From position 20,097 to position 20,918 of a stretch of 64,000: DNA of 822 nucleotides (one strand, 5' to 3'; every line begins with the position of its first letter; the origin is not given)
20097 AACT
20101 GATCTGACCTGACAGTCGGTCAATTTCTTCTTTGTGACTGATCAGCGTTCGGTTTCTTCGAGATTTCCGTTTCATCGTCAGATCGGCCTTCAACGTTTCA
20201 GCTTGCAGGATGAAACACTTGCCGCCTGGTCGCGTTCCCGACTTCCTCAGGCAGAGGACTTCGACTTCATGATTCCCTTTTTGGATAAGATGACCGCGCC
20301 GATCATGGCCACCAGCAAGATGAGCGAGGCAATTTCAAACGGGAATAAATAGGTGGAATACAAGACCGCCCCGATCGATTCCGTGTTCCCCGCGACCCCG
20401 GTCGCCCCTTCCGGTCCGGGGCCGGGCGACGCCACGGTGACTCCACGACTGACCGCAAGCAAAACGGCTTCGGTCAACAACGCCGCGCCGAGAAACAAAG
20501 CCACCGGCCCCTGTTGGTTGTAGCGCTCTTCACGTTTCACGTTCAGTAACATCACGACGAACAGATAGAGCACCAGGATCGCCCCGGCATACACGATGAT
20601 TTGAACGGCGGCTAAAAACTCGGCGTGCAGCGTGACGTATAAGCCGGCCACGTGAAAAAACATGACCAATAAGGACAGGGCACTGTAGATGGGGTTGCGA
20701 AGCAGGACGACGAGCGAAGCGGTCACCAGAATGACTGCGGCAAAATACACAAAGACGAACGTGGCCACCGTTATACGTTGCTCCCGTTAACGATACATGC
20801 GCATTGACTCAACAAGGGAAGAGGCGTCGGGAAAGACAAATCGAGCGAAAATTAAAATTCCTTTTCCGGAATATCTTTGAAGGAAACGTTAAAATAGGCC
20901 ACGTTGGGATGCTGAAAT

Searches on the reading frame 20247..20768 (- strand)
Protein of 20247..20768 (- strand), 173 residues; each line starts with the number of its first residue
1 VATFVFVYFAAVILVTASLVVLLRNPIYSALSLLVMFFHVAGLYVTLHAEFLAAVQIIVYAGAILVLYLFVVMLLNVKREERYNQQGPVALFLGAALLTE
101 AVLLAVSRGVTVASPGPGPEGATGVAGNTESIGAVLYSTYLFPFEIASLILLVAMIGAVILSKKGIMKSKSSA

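Call 4: search_protein_families(library=pfam, proteins=[window:20247-20768:-], max_evalue=1)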
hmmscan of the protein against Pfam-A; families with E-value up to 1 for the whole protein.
window:20247-20768:- (173 aa): 1 family
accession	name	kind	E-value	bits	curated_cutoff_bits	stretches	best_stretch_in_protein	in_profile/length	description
PF00499.25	Oxidored_q3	-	1.4e-42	145.3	33.2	1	17-161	2-146/146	NADH-ubiquinone/plastoquinone oxidoreductase chain 6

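Call 24: find_related_loci(query=window:20247-20768:-, collection=genome_contigs, flank=5000)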
Query window:20247-20768:- (173 aa) in genome_contigs; peptide patterns used: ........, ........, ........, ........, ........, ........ (x = any residue, [..] = any of these).
512 stretches matched a pattern; 221 encode a relative of the query (tblastn E <= 1e-3); the best 80 are kept; 80 distinct loci.
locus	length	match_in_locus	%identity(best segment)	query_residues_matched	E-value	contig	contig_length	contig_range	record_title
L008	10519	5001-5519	91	1-173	4e-97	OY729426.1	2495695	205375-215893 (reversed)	MAG: Nitrospirales bacterium isolate 092cc351-3adc-43ff-9a6e-f4966337217d genome assembly, chromosome: 1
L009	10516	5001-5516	91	1-172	2e-96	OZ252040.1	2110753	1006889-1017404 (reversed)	MAG: Nitrospirales bacterium isolate 83231f25-c8cf-40c5-a73a-07b957b23052 genome assembly, chromosome: 1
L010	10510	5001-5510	89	1-170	1e-93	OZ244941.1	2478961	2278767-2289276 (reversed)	MAG: Nitrospirales bacterium isolate d54ef826-7012-47b5-b64d-02185f84ce6e genome assembly, chromosome: 1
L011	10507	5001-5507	89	1-170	7e-93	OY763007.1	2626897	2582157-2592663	MAG: Nitrospirales bacterium isolate d9641d0a-9015-4cc2-bf8e-6a264f466c72 genome assembly, chromosome: 1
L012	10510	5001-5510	89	1-170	1e-92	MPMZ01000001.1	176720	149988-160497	MAG: Nitrospira sp. bin75 NODE_99_length_176720_cov_12.8186_ID_197, whole genome shotgun sequence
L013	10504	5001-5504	88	3-170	5e-92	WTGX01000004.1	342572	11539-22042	MAG: Nitrospira sp. isolate CO36405bin_1 NODE_3_length_342572_cov_310.892651, whole genome shotgun sequence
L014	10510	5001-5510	87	1-170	7e-92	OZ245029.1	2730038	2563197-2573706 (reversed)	MAG: Nitrospirales bacterium isolate 388c807a-7da8-408b-ad08-f544d289470f genome assembly, chromosome: 1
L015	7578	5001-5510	87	1-170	1e-91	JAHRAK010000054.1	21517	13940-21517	MAG: Nitrospirales bacterium isolate MEX2-MAG12 k127_534735_6077, whole genome shotgun sequence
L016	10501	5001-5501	89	1-167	4e-91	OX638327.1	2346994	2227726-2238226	MAG: uncultured Nitrospirales bacterium isolate 43449e9d-e2e7-4773-83f5-231d95b9b6b0 genome assembly, chromosome: 1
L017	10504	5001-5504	88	1-170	8e-91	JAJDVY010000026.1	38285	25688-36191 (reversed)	MAG: Nitrospirales bacterium isolate jk18x22bins.71 k141_545123, whole genome shotgun sequence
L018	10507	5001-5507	87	1-170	1e-90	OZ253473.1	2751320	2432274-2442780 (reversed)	MAG: Nitrospirales bacterium isolate 056054a7-9ecf-4ec6-a908-bfcb47be926a genome assembly, chromosome: 1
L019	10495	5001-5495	88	3-167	3e-90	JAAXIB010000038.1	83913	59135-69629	MAG: Nitrospirales bacterium isolate Plut_88904 unfiltered_Plut_88904_genomic_contig_499635, whole genome shotgun sequen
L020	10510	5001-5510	86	2-172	5e-90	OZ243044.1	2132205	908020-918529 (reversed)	MAG: Nitrospirales bacterium isolate 90506ce3-eb55-4a5d-8182-139bf9cc5ff3 genome assembly, chromosome: 1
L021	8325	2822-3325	87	2-170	8e-90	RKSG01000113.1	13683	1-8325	MAG: Nitrospirales bacterium isolate PNGst_C_binSS2 scaffold_74, whole genome shotgun sequence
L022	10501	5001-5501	86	2-170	2e-89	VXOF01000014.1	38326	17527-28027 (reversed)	MAG: Nitrospira sp. SB0662_bin_26 NODE_1051_length_38326_cov_37.355125, whole genome shotgun sequence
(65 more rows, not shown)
